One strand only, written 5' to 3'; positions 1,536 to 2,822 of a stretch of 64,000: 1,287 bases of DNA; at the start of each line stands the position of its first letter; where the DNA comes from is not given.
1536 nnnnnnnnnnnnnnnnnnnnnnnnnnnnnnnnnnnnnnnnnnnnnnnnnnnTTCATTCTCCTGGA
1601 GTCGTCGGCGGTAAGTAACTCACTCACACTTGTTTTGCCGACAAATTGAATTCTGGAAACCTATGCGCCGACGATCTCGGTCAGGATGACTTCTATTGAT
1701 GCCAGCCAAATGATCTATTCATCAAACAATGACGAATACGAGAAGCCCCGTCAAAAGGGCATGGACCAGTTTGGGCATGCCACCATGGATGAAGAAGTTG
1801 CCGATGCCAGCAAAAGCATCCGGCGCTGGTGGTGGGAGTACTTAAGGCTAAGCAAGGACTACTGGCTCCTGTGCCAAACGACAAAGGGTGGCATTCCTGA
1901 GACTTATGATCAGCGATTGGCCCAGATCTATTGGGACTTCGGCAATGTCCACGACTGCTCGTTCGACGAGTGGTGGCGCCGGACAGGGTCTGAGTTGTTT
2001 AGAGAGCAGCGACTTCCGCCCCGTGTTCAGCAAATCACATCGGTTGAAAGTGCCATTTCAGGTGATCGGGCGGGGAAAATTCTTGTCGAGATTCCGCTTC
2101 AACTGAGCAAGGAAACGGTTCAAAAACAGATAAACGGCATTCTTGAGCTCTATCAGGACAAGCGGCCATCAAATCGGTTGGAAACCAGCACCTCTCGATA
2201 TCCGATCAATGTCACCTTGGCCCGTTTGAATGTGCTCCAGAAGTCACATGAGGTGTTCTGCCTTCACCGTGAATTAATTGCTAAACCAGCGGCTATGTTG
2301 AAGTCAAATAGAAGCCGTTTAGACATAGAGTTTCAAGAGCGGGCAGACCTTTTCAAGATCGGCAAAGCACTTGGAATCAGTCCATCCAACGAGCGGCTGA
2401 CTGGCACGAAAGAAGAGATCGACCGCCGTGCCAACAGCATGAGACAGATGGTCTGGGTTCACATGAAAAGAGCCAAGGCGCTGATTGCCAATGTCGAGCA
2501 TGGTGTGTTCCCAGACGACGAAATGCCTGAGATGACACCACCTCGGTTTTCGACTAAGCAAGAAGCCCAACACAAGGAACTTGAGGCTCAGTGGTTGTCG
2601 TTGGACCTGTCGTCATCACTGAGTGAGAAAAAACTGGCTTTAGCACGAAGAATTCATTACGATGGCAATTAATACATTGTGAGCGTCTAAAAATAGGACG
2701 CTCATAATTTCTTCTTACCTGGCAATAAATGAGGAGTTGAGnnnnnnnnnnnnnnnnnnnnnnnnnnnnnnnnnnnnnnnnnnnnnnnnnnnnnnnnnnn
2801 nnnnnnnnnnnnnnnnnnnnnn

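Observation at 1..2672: Candidate new island excision/replication switch: FseA-like activator facing an operon of unknown protein, clamp-loader ATPase and AlpA-like gene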

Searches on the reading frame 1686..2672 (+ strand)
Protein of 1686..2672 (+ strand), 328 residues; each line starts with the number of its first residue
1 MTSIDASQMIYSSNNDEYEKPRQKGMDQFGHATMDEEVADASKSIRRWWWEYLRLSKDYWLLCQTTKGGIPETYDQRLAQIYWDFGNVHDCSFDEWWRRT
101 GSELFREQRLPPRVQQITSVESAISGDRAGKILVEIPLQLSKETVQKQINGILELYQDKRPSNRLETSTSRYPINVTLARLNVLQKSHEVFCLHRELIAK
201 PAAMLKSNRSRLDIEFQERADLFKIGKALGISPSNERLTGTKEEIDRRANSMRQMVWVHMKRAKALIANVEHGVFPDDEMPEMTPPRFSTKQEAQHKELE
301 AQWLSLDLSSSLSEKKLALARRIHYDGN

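Call 4: search_protein_families(library=pfam, proteins=[window:1686-2672:+], max_evalue=0.1)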
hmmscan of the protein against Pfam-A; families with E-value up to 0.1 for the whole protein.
window:1686-2672:+ (328 aa): 0 families

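Call 6: search_protein_families(library=ncbifam, proteins=[window:1686-2672:+], max_evalue=0.1)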
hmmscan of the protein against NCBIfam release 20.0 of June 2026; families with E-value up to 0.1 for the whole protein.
window:1686-2672:+ (328 aa): 0 families

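Call 7: search_protein_families(library=phrogs, proteins=[window:1686-2672:+], max_evalue=0.1)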
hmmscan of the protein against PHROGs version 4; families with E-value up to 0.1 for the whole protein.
window:1686-2672:+ (328 aa): 0 families

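Call 8: search_protein_families(library=padloc, proteins=[window:1686-2672:+], max_evalue=0.1)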
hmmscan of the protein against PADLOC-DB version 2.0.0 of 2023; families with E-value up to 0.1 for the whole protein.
window:1686-2672:+ (328 aa): 0 families

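Call 10: find_encoding_contigs(protein=window:1686-2672:+, flank=10000, max_places=6)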
Protein window:1686-2672:+ (328 aa): no gene with exactly this product is on record in the collection.

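Call 11: find_homologous_proteins(query=window:1686-2669:+)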
Query window:1686-2669:+ (328 aa): 246 proteins with E <= 0.001 among 1998 candidates; the best 120 are listed.
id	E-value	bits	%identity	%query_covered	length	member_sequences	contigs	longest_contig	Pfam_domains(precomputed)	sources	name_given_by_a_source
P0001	5.4e-192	655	88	100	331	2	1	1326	-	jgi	jgi:hypothetical protein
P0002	2.9e-188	643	87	100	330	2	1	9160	-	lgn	-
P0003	3.2e-186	636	86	100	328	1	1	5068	-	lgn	-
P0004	3.7e-185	632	85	100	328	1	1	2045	-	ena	-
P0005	1.1e-184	631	85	100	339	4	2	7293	-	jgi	jgi:hypothetical protein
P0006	6.9e-184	628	84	100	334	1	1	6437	-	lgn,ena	-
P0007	5.0e-177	606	83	98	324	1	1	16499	-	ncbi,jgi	jgi:hypothetical protein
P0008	3.0e-176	603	81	100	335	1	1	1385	-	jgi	jgi:hypothetical protein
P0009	1.8e-175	601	82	98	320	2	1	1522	-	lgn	-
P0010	3.4e-174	596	85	95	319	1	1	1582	-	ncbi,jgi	jgi:hypothetical protein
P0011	8.0e-174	595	84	95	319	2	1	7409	-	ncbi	-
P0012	1.1e-171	588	83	95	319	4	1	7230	-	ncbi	-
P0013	3.6e-168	577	78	98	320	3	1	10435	-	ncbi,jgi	jgi:hypothetical protein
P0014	5.9e-167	573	78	98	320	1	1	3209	-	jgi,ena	jgi:hypothetical protein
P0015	9.5e-161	552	77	99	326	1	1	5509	-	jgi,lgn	jgi:hypothetical protein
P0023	4.3e-110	386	57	95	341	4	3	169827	-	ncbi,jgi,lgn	jgi:hypothetical protein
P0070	3.3e-83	297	47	92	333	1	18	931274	-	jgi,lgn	-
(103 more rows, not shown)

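Call 12: find_encoding_contigs(protein=P0007, flank=10000, max_places=3)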
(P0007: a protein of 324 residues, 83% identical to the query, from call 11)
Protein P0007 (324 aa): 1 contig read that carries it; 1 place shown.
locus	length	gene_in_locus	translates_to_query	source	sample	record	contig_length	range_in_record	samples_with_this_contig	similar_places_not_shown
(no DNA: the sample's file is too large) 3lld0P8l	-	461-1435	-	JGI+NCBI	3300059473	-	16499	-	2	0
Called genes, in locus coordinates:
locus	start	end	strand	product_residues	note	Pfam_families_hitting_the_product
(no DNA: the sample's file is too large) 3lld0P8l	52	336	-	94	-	-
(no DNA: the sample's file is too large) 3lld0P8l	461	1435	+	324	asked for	-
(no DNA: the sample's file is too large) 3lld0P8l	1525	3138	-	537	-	PF00145:DNA_methylase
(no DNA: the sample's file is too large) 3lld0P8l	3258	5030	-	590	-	PF22879:AIPR_N, PF10592:AIPR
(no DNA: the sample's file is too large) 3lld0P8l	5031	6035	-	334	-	PF14390:DUF4420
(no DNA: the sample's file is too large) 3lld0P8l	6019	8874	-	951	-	PF10593:Z1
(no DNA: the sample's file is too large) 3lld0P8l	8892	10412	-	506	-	PF13589:HATPase_c_3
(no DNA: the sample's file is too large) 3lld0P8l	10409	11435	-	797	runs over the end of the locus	PF12796:Ank_2, PF13637:Ank_4 (faint), PF00023:Ank (faint), PF13606:Ank_3 (faint), PF00140:Sigma70_r1_2, PF04542:Sigma70_r2, PF04545:Sigma70_r4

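Call 13: find_encoding_contigs(protein=P0023, flank=10000, max_places=3)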
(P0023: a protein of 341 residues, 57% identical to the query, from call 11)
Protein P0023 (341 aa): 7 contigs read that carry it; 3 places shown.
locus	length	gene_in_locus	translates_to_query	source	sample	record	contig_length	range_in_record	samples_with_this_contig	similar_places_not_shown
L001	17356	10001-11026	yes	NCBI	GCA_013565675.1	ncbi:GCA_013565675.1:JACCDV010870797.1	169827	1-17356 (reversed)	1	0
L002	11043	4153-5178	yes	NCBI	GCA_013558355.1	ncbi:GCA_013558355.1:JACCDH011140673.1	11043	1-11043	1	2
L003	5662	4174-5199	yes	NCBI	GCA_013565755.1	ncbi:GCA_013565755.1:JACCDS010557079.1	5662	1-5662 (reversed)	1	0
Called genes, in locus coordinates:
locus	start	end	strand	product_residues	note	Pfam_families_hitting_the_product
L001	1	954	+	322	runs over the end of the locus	PF03401:TctC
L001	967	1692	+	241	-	PF00561:Abhydrolase_1, PF12146:Hydrolase_4 (weak), PF12697:Abhydrolase_6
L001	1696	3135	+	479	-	PF00884:Sulfatase, PF01663:Phosphodiest (faint), PF16347:SGSH_C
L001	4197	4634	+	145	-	PF00583:Acetyltransf_1, PF13673:Acetyltransf_10 (weak), PF13508:Acetyltransf_7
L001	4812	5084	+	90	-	PF01527:HTH_Tnp_1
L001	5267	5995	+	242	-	PF13276:HTH_21, PF00665:rve, PF13683:rve_3, PF13333:rve_2 (weak)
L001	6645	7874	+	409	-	PF13356:Arm-DNA-bind_3, PF22022:Phage_int_M, PF00589:Phage_integrase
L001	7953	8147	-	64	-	PF05930:Phage_AlpA (weak)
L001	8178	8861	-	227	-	PF00004:AAA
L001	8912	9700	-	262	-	-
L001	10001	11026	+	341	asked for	-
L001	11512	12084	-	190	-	PF18734:HEPN_AbiU2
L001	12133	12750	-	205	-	-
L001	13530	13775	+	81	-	-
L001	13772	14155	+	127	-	-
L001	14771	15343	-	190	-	-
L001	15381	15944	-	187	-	PF00239:Resolvase, PF02796:HTH_7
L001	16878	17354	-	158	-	?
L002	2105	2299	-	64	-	PF05930:Phage_AlpA (weak)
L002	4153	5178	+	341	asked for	-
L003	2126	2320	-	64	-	PF05930:Phage_AlpA (weak)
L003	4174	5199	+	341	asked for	-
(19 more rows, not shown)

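Call 14: find_encoding_contigs(protein=P0070, flank=10000, max_places=4)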
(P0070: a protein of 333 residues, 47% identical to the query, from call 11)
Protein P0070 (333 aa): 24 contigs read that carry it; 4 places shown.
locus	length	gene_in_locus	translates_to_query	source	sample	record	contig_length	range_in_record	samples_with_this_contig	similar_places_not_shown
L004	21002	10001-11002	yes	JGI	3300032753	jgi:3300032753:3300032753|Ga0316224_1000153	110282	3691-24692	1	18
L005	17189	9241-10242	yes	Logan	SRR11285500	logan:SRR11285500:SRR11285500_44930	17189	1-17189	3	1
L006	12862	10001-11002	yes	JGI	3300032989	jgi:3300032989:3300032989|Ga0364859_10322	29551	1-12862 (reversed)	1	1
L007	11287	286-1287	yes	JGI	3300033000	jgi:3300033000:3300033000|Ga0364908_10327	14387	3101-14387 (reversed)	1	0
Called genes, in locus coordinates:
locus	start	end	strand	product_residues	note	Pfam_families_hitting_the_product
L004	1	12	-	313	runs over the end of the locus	PF00491:Arginase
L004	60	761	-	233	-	PF09347:DUF1989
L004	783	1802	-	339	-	PF03401:TctC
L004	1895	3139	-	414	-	PF01979:Amidohydro_1, PF07969:Amidohydro_3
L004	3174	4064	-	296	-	PF08240:ADH_N, PF00107:ADH_zinc_N, PF13602:ADH_zinc_N_2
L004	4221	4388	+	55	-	-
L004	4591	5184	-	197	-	PF00239:Resolvase, PF02796:HTH_7 (weak)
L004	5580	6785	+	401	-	PF13356:Arm-DNA-bind_3, PF22022:Phage_int_M, PF00589:Phage_integrase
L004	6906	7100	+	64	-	PF18495:VbhA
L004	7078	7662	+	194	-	PF02661:Fic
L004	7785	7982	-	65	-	PF05930:Phage_AlpA (weak)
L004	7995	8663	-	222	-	PF13191:AAA_16 (faint), PF13401:AAA_22 (faint), PF00004:AAA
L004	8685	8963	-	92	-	-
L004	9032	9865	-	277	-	-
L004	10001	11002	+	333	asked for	-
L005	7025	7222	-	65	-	PF05930:Phage_AlpA (weak)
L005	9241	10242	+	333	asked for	-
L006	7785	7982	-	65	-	PF05930:Phage_AlpA (weak)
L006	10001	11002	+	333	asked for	-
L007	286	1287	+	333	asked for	-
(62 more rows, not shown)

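Call 16: find_related_loci(query=A1, collection=genome_contigs, flank=10000)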
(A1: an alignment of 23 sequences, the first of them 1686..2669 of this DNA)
Query A1 (328 aa) in genome_contigs; peptide patterns used: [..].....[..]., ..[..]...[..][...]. (x = any residue, [..] = any of these).
35 stretches matched a pattern; 14 encode a relative of the query (tblastn E <= 1e-3); 14 distinct loci.
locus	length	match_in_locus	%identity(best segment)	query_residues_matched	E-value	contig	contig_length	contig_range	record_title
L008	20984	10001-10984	80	1-328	0e+0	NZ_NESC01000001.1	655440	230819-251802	Limnohabitans sp. Jir72 LimC-Jir72-C1, whole genome shotgun sequence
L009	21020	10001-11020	56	16-328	5e-116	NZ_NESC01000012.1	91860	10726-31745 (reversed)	Limnohabitans sp. Jir72 LimC-Jir72-C12, whole genome shotgun sequence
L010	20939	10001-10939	51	15-328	2e-99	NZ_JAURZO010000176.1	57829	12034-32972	MAG: Zwartia sp. isolate E6_concoct.bin.180 E6_k141_470933, whole genome shotgun sequence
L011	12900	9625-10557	51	21-325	3e-98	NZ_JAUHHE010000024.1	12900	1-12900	Zwartia vadi strain IMCC34845 NODE_24_length_12900_cov_57.082596, whole genome shotgun sequence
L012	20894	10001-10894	47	23-325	9e-83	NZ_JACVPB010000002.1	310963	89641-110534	Polynucleobacter sp. AP-Reno-20A-A9 NODE_2_length_310963_cov_115.21517, whole genome shotgun sequence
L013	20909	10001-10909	45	18-325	6e-80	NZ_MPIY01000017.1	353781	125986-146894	Polynucleobacter sphagniphilus strain MWH-Weng1-1 2574185743, whole genome shotgun sequence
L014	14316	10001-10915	44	22-326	9e-79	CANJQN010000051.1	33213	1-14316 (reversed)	MAG: Comamonadaceae bacterium isolate RH-23may17-560 genome assembly, contig: RH-23may17-C9293, whole genome shotgun seq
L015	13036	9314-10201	46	31-326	3e-78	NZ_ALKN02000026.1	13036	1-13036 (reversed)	Limnohabitans sp. Rim28 LimC-Rim28-C26, whole genome shotgun sequence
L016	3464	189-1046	47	20-312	1e-76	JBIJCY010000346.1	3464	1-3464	MAG: Rhodocyclaceae bacterium isolate ME2006-08-22D15_3300044611_group2_bin128 Rohwer_bin2355_scaffold_35805_c2, whole g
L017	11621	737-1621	44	18-317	4e-75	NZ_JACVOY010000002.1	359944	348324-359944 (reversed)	Polynucleobacter sp. AP-Latsch-80-C2 NODE_2_length_359944_cov_101.17026, whole genome shotgun sequence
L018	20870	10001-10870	44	23-317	9e-75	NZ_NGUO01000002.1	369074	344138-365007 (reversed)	Polynucleobacter aenigmaticus strain MWH-K35W1 Ga0129263_102, whole genome shotgun sequence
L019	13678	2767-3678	44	24-326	2e-73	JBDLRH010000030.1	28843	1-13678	MAG: Pseudomonadota bacterium isolate icacos_2019_sw_WHONDRS-S19S_0094_B_bin.161 scaffold_235326, whole genome shotgun s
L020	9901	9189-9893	45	21-256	1e-60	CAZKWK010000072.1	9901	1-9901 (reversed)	MAG TPA_asm: uncultured Bordetella sp. isolate SRP278252_co3_41 genome assembly, contig: NODE_13657_length_9901_cov_4.40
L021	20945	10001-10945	47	15-325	4e-87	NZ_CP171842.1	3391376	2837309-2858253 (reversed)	Limnohabitans sp. DCL3 chromosome, complete genome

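Call 17: search_protein_families(library=pfam, alignment_id=A1, max_evalue=10)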
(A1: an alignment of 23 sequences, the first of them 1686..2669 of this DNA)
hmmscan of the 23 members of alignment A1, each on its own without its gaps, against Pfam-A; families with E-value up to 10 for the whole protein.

A. member 1, window:1686-2669:+ (328 aa): 0 families

B. families by the number of members that match (of 23 scanned): 11 families
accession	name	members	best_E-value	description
PF01608.23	I_LWEQ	1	0.035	I/LWEQ domain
PF13683.12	rve_3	1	0.035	Integrase core domain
PF25317.1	SAM_SMF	1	0.053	SMF/DprA SAM domain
PF13682.11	CZB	1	0.08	Chemoreceptor zinc-binding domain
PF13412.12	HTH_24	1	0.088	Winged helix-turn-helix DNA-binding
PF01208.23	URO-D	1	0.12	Uroporphyrinogen decarboxylase (URO-D)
PF18032.6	FRP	1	0.13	Photoprotection regulator fluorescence recovery protein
PF20491.3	Ermin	1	0.15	Ermin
PF21130.3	YgfZ_barrel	1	0.18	YgfZ, beta-barrel domain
PF23594.1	RPN11_C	1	0.26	26S proteasome regulatory subunit RPN11 C-terminal domain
PF00356.27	LacI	1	0.33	Bacterial regulatory proteins, lacI family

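Call 25: predict_structure(alignment_id=A1)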
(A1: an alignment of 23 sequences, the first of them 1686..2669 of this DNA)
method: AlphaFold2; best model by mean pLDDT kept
length: 328 residues; sequences in the alignment: 23
mean_pLDDT: 80.0   pTM: 0.77
mean pLDDT of the five models: 80.0, 79.1, 78.6, 78.5, 77.1
residues with pLDDT >= 90: 112; 70-90: 137; 50-70: 61; < 50: 18
segments of 3 or more residues with pLDDT < 50: 1-16
pLDDT, mean of each block of 10 residues (from residue 1): 42 52 79 90 91 96 90 92 95 95 88 60 52 64 71 67 65 73 92 90 72 84 90 87 92 94 94 85 83 85 87 76 65
secondary structure, 60 per line:
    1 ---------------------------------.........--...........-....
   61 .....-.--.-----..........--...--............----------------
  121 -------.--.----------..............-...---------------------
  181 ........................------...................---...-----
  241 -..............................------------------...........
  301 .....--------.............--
elements in order: H34-42 H45-55 H57-65 H76-85 H93-104 H142-155 H181-204 H211-229 H242-271 H290-305 H314-326

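Call 26: search_protein_families(library=pfam, proteins=[L008:4027-4617:+, L008:4656-5228:+, L008:5382-5804:+, L008:5946-6395:-, L008:6356-6598:-, L008:6733-7272:+, L008:7269-8021:+, L008:8082-8294:-, L008:11078-12019:+, L008:12139-12600:-], max_evalue=0.05)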
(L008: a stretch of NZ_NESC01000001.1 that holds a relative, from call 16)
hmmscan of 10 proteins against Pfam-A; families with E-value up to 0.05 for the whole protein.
L008:4027-4617:+ (196 aa): 9 families
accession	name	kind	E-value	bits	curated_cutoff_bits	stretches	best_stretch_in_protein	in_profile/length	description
PF00239.26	Resolvase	-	2.1e-38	132.1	23.3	1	16-151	2-144/145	Resolvase, N terminal domain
PF02796.21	HTH_7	-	2.1e-09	37.8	23.8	1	154-195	1-42/45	Helix-turn-helix domain of resolvase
PF08279.18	HTH_11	-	0.00019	21.7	25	1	166-196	5-37/55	HTH domain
PF13613.12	HTH_Tnp_4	-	0.00025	21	27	0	174-195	19-40/53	Helix-turn-helix of DDE superfamily endonuclease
PF11427.14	HTH_Tnp_Tc3_1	-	0.0019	18.5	21.1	1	157-196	3-42/50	Tc3 transposase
PF13309.12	HTH_22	-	0.0041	17.6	29.6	1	178-196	45-63/63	HTH domain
PF13384.12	HTH_23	-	0.027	14.7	24.6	0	169-196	13-39/50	Homeodomain-like domain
PF13551.12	HTH_29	-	0.041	14.4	28.1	0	170-196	7-34/64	Winged helix-turn helix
PF13518.12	HTH_28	-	0.047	14.2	25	0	171-195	9-33/52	Helix-turn-helix domain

L008:4656-5228:+ (190 aa): 0 families

L008:5382-5804:+ (140 aa): 0 families

L008:5946-6395:- (149 aa): 0 families

L008:6356-6598:- (80 aa): 0 families

L008:6733-7272:+ (179 aa): 0 families

L008:7269-8021:+ (250 aa): 0 families

L008:8082-8294:- (70 aa): 1 family
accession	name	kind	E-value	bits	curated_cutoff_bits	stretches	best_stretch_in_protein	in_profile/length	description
PF16852.10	HHV-1_VABD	-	0.035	14.6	27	0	29-40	15-26/42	Herpes viral adaptor-to-host cellular mRNA binding domain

L008:11078-12019:+ (313 aa): 0 families

L008:12139-12600:- (153 aa): 0 families

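Call 29: search_solved_structures(query=A1, max_evalue=10)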
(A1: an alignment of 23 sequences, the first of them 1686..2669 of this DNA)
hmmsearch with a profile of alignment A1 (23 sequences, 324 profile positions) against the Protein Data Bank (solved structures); distinct sequences matched with E-value up to 10: 6.
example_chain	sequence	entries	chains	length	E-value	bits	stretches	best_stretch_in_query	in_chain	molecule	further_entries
1hd0_A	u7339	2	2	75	0.4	12.8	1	66-115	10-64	PROTEIN (HETEROGENEOUS NUCLEAR RIBONUCLEOPROTEIN D0)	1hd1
5afr_A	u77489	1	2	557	0.43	12.7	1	32-87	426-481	DYNEIN HEAVY CHAIN, CYTOPLASMIC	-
5im0_B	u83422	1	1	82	0.47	12.6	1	66-116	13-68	Heterogeneous nuclear ribonucleoprotein D0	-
5im0_A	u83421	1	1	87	0.55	12.3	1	66-115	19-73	Heterogeneous nuclear ribonucleoprotein D0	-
9dwv_C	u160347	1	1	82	0.62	12.2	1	63-97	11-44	Peptidyl-prolyl cis-trans isomerase-like 4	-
6n4n_C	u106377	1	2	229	2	10.5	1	166-259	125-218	Rosetta-designed danoprevir/NS3a complex reader 2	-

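Call 31: fold_search(model_id=the predicted structure, library=pdb)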
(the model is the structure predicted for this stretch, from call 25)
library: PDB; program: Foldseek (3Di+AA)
matches with E <= 10: 88; with E <= 0.001: 0
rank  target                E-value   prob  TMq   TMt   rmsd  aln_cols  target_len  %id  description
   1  3axj_B                1.3e+00  0.10  0.15  0.19  18.2       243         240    9  High resolution crystal structure of C3PO (released 2011-04-20)
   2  8i9t_CH               2.5e+00  0.10  0.13  0.10  20.5       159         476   16  Cryo-EM structure of a Chaetomium thermophilum pre-60S ribosomal subunit - State Dbp10-1 (released 2023-05-17)
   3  4bne_A                2.6e+00  0.03  0.11  0.13  38.6       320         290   10  Pacsin2 Interacts with Membranes and Actin-Filaments (released 2014-05-14)
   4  6lum_D                2.7e+00  0.09  0.13  0.25  27.9       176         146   13  Structure of Mycobacterium smegmatis succinate dehydrogenase 2 (released 2020-05-27)
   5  8tzq_R                2.7e+00  0.08  0.13  0.15  15.5       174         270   13  CryoEM structure of D2 dopamine receptor in complex with GoA KE Mutant, scFv16, and dopamine (released 2024-08-21)
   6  7lbm_Y                2.9e+00  0.03  0.11  0.15  28.1       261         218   14  Structure of the human Mediator-bound transcription pre-initiation complex (released 2021-03-24)
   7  5e8l_A                3.0e+00  0.08  0.14  0.16  20.4       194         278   16  Crystal structure of geranylgeranyl pyrophosphate synthase 11 from Arabidopsis thaliana (released 2015-11-11)
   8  9h2a_T                3.0e+00  0.06  0.11  0.16  20.2       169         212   11  AcMNPV complete basal cap (released 2025-06-04)
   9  3mk4_A                3.2e+00  0.03  0.11  0.12  18.0       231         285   10  X-Ray structure of human PEX3 in complex with a PEX19 derived peptide (released 2010-06-30)
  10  1rw5_MODEL_1_A        3.3e+00  0.06  0.12  0.18  18.2       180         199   10  Solution structure of human prolactin (released 2005-02-22)
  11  7w5z_O                3.7e+00  0.08  0.12  0.25  17.1       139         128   13  Cryo-EM structure of Tetrahymena thermophila mitochondrial complex IV, composite dimer model (released 2022-04-06)
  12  3i7a                  3.7e+00  0.03  0.12  0.13  22.7       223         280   12  Crystal structure of Putative metal-dependent phosphohydrolase (YP_926882.1) from Shewanella amazonensis SB2B at 2.06 A  (released 2009-07-21)
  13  3him_B                4.0e+00  0.05  0.12  0.17  19.2       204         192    9  The Crystal Structure of a Bacterial Regulatory Protein in the tetR Family from Rhodococcus RHA1 to 2.2A (released 2009-05-26)
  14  3ncb_A                4.0e+00  0.04  0.11  0.17  17.0       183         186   12  A mutant human Prolactin receptor antagonist H180A in complex with the extracellular domain of the human prolactin rec (released 2010-09-29)
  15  8gym_O                4.2e+00  0.09  0.12  0.26  16.2       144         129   11  Cryo-EM structure of Tetrahymena thermophila respiratory mega-complex MC IV2+(I+III2+II)2 (released 2023-06-14)
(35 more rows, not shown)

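Call 39: search_protein_representatives(alignment_id=A1)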
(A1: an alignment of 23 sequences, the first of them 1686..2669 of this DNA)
Query: 23 sequences, 324 profile positions. Proteins with E-value up to 0.001 (for the whole library): 995; up to 1e-10: 379; up to 1e-30: 41. The best 150 are listed.
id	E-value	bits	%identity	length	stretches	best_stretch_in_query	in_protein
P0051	3.5e-145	499.4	-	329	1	4-321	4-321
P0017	5.8e-142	488.8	-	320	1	10-320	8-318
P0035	3.6e-123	427.0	-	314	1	12-321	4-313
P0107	2.6e-121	420.9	-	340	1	10-322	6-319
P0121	2.3e-114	398.1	-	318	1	11-321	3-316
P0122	2.9e-114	397.8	-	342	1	12-321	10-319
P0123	4.2e-99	347.9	-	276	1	55-322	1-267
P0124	8.3e-99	347.0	-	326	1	13-321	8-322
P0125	3.5e-93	328.5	-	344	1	4-313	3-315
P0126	3.7e-86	305.4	-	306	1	14-310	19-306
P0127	1.2e-68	247.9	-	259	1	47-249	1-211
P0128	9.6e-67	241.6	-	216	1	128-322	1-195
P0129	2.1e-66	240.5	-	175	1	4-162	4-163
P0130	2.1e-62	227.4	-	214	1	9-171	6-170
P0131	6.9e-62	225.7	-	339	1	16-313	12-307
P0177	1.8e-25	106.0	-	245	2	35-187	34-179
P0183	4.9e-24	101.3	-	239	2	33-190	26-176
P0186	1.4e-23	99.8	-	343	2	33-276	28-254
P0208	9.1e-22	93.8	-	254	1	33-272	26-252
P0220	1.0e-20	90.3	-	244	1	36-271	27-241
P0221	1.5e-20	89.8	-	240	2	30-185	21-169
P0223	1.9e-20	89.5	-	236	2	38-170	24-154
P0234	9.0e-20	87.3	-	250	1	37-271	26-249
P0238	1.4e-19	86.6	-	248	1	36-272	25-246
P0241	2.2e-19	86.0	-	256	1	34-278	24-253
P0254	2.8e-18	82.4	-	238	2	32-189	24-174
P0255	3.2e-18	82.2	-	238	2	24-187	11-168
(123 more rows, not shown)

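Call 41: search_protein_families(library=pfam, alignment_id=A2, max_evalue=1)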
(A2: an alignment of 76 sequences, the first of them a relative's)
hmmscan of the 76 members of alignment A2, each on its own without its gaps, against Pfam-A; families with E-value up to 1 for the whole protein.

A. member 1, P0139 (313 aa): 0 families

B. families by the number of members that match (of 76 scanned): 32 families (the first 25 are shown)
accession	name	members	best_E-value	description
PF20109.4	Trans_reg_dom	4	0.026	Proteobacterial transcriptional regulator-like domain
PF21118.2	DosC_2nd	4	0.038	DosC CZB-like middle domain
PF02650.20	HTH_WhiA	2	0.034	WhiA C-terminal HTH domain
PF17411.7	SmaI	1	0.0043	Type II site-specific deoxyribonuclease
PF22621.2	CurL-like_PKS_C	1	0.014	CurL-like, PKS C-terminal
PF22525.1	H2TH_5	1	0.025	S13-like H2TH domain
PF10104.14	Brr6_like_C_C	1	0.025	Di-sulfide bridge nucleocytoplasmic transport domain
PF18463.6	PCSK9_C3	1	0.026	Proprotein convertase subtilisin-like/kexin type 9 C-terminal domain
PF18117.6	EDS1_EP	1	0.037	Enhanced disease susceptibility 1 protein EP domain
PF24582.1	DUF7609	1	0.038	Domain of unknown function (DUF7609)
PF24569.1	CFAP161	1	0.045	Cilia- and flagella-associated protein 161-like domain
PF10376.14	Mei5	1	0.054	Double-strand recombination repair protein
PF25322.2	RBD_SIN1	1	0.068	SIN1 Ras-binding domain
PF00356.27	LacI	1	0.083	Bacterial regulatory proteins, lacI family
PF17313.7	DUF5359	1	0.088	Family of unknown function (DUF5359)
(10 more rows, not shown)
